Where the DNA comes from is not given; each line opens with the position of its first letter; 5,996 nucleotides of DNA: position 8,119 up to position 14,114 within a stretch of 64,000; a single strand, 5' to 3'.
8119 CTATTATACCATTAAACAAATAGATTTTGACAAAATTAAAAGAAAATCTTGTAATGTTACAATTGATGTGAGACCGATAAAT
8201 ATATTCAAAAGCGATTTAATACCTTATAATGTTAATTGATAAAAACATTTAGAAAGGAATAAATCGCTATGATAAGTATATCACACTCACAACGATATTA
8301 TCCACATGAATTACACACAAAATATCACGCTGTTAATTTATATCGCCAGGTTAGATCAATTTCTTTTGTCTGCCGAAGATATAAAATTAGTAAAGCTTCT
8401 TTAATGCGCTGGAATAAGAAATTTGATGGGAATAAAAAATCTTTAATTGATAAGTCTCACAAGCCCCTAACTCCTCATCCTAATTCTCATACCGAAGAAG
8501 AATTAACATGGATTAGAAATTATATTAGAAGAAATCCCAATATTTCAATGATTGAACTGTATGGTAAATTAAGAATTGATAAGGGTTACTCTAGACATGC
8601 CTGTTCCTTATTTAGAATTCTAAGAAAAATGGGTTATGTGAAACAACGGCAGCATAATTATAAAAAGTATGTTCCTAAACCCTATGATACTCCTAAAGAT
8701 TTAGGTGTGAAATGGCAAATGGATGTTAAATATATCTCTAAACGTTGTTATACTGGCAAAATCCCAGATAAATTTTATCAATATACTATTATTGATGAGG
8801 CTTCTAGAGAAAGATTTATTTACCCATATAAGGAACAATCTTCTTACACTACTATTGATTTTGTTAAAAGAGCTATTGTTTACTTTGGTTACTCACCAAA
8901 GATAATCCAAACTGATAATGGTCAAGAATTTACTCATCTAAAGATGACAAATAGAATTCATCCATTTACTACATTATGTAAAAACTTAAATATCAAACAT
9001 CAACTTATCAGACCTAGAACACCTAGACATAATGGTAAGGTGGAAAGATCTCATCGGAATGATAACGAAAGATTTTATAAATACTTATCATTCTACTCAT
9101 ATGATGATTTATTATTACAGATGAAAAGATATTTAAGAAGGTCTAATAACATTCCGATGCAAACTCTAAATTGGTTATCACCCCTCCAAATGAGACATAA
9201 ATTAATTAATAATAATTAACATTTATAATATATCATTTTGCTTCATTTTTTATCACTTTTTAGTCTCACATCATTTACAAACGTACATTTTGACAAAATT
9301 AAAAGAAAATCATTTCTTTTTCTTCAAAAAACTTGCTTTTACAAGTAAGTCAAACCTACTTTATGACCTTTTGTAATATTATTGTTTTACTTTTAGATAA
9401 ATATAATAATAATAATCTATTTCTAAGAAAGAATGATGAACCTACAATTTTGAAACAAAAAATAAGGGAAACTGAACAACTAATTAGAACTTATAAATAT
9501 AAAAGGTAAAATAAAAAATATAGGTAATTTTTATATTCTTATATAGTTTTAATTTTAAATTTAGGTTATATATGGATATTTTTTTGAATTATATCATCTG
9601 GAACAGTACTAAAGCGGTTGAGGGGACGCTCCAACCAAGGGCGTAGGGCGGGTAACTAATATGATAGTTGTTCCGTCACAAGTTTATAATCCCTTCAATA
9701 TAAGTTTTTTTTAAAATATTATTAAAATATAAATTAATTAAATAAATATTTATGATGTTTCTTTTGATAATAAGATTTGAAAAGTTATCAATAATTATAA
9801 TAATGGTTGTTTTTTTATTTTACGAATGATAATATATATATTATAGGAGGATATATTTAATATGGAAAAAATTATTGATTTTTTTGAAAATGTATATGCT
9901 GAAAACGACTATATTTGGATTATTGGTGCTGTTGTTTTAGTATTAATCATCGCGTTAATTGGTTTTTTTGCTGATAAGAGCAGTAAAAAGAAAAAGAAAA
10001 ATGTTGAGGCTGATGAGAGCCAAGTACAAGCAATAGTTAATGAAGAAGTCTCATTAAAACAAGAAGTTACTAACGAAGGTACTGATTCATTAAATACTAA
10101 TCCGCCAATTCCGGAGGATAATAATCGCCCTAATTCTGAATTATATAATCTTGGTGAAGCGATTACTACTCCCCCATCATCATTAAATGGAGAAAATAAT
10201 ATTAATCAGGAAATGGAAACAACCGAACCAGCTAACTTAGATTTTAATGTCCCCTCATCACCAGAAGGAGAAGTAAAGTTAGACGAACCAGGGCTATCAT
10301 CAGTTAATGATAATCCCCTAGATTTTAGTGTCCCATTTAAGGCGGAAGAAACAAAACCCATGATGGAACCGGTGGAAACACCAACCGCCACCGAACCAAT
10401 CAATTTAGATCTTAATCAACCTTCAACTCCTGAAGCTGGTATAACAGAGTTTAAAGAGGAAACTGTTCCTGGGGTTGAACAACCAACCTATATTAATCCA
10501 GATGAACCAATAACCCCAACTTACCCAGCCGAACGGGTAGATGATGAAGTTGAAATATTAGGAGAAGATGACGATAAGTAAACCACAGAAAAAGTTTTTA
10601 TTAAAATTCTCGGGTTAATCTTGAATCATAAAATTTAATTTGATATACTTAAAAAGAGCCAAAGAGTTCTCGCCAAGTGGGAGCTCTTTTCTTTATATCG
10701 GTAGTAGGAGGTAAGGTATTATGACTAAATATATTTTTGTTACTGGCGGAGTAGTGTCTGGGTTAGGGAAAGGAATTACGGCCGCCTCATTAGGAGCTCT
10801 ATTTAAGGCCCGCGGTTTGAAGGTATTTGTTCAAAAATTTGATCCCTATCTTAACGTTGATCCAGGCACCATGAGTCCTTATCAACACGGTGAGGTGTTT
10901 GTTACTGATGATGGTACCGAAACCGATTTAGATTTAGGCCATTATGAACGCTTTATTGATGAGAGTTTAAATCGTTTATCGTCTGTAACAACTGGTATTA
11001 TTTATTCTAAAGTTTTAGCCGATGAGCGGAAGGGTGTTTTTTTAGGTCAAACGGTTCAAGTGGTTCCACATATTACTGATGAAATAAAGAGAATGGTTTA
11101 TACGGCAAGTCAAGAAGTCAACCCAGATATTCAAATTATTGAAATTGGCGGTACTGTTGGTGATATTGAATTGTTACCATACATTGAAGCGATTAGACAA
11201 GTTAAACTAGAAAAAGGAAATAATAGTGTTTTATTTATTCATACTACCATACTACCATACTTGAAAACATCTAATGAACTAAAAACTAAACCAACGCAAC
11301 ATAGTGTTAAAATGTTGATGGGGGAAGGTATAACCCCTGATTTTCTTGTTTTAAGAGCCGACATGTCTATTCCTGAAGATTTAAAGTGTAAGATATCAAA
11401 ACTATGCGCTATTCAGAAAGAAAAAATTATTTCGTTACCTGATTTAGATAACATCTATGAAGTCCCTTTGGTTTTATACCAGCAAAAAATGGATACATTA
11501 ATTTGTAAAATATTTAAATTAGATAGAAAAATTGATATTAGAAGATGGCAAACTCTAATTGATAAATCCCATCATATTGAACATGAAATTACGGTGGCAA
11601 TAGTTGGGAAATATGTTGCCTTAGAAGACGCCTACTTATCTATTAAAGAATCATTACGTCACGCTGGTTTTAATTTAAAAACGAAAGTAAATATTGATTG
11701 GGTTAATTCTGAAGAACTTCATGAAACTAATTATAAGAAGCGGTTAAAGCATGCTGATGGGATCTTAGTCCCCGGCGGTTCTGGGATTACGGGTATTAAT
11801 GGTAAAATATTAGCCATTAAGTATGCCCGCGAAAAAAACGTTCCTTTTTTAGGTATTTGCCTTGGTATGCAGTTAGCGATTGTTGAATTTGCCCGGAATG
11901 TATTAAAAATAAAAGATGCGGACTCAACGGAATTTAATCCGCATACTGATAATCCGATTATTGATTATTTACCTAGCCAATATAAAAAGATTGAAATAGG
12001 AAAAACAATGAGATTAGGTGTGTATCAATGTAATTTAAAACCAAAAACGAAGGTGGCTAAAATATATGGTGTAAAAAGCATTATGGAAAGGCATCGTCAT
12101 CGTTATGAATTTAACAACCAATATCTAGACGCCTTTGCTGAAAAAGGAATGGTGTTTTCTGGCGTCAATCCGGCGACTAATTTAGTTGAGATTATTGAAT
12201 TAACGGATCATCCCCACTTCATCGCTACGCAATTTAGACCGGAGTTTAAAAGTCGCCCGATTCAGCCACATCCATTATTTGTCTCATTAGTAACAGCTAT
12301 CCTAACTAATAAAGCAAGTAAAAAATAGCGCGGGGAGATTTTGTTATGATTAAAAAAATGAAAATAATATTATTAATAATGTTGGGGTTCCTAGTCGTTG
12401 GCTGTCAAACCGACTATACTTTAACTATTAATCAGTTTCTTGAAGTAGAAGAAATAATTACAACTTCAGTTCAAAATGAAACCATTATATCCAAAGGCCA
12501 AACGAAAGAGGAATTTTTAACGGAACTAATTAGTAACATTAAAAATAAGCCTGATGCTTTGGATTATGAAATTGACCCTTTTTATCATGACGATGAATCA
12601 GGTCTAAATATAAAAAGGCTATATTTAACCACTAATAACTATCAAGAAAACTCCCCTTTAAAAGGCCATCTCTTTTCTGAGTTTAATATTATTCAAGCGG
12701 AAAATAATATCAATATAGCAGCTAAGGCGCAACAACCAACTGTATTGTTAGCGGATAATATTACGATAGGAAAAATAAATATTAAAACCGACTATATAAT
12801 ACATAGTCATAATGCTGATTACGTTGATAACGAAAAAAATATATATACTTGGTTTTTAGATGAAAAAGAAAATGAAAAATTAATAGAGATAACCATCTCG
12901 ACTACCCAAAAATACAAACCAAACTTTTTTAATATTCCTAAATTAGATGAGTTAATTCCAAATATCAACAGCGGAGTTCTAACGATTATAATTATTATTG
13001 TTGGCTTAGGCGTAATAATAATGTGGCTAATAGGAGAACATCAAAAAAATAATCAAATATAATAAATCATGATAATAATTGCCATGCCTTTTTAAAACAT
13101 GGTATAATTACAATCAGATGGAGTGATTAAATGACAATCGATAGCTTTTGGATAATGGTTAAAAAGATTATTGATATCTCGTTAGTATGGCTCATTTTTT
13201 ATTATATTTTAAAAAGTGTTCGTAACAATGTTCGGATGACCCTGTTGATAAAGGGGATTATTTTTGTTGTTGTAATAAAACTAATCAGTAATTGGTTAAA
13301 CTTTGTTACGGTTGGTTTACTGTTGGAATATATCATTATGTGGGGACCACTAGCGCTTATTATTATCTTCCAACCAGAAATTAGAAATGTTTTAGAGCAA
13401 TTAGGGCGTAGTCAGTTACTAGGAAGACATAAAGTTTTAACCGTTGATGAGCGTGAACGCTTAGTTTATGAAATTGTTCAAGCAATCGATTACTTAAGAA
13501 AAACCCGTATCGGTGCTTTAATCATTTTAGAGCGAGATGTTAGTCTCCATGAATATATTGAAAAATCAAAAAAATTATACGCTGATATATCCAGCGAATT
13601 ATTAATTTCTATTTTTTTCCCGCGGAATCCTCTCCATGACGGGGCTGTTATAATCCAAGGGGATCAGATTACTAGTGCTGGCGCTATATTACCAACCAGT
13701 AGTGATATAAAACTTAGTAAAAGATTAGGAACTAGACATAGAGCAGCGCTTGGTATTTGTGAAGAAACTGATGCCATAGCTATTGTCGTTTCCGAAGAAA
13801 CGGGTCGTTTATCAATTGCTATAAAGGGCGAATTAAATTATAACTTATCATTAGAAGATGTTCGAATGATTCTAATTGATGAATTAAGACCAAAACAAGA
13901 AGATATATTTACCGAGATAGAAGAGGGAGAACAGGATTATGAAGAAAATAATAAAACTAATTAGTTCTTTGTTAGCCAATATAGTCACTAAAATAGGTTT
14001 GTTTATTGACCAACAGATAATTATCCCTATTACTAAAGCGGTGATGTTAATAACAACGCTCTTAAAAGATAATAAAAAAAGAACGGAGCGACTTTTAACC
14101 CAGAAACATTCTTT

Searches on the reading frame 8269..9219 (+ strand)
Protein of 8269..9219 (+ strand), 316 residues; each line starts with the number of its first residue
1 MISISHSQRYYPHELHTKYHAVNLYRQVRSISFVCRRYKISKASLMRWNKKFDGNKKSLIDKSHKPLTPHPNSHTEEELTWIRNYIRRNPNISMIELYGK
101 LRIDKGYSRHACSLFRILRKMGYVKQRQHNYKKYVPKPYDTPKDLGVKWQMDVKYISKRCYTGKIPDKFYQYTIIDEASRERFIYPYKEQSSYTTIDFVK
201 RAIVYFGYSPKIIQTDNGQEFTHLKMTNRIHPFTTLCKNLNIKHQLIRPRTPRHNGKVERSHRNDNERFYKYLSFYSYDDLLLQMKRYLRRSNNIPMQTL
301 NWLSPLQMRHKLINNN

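Call 12: search_protein_families(library=pfam, proteins=[window:8269-9219:+], max_evalue=0.00001)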
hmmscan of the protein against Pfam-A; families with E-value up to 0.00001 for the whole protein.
window:8269-9219:+ (316 aa): 2 families
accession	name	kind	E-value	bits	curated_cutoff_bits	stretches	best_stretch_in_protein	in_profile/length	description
PF00665.32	rve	-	1.1e-19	71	32.6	1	148-252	7-102/102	Integrase core domain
PF13683.12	rve_3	-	9.1e-07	29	26.5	1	241-305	2-67/67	Integrase core domain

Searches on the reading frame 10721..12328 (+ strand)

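Call 12: search_protein_families(library=pfam, proteins=[window:10721-12328:+], max_evalue=0.00001)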
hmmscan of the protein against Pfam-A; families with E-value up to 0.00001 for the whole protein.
window:10721-12328:+ (535 aa): 3 families
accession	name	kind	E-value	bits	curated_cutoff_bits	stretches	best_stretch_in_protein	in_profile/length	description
PF06418.20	CTP_synth_N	-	2.6e-119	397.9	26.1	1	3-267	1-265/265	CTP synthase N-terminus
PF00117.34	GATase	-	3.7e-37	128.3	22.8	1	301-524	2-188/190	Glutamine amidotransferase class-I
PF07722.19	Peptidase_C26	-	2.4e-06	27.9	20.5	0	365-508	97-219/219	Peptidase C26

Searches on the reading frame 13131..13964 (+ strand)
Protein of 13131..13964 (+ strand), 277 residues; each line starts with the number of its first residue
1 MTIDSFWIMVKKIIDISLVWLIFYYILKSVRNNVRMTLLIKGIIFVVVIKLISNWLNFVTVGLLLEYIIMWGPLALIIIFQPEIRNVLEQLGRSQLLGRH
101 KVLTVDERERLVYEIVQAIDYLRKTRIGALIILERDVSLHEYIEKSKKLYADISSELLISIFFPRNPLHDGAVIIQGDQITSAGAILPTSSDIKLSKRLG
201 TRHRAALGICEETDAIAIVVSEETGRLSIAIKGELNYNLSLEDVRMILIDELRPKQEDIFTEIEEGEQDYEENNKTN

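Call 12: search_protein_families(library=pfam, proteins=[window:13131-13964:+], max_evalue=0.00001)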
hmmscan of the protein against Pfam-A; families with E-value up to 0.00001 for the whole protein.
window:13131-13964:+ (277 aa): 2 families
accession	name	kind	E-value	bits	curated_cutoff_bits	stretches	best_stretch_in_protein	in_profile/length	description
PF02457.21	DAC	-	1.8e-40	137.7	27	1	117-234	2-118/119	DisA bacterial checkpoint controller nucleotide-binding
PF19293.4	CdaA_N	-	5.2e-10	39.8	23.8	1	8-84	5-81/81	CdaA N-terminal transmembrane domain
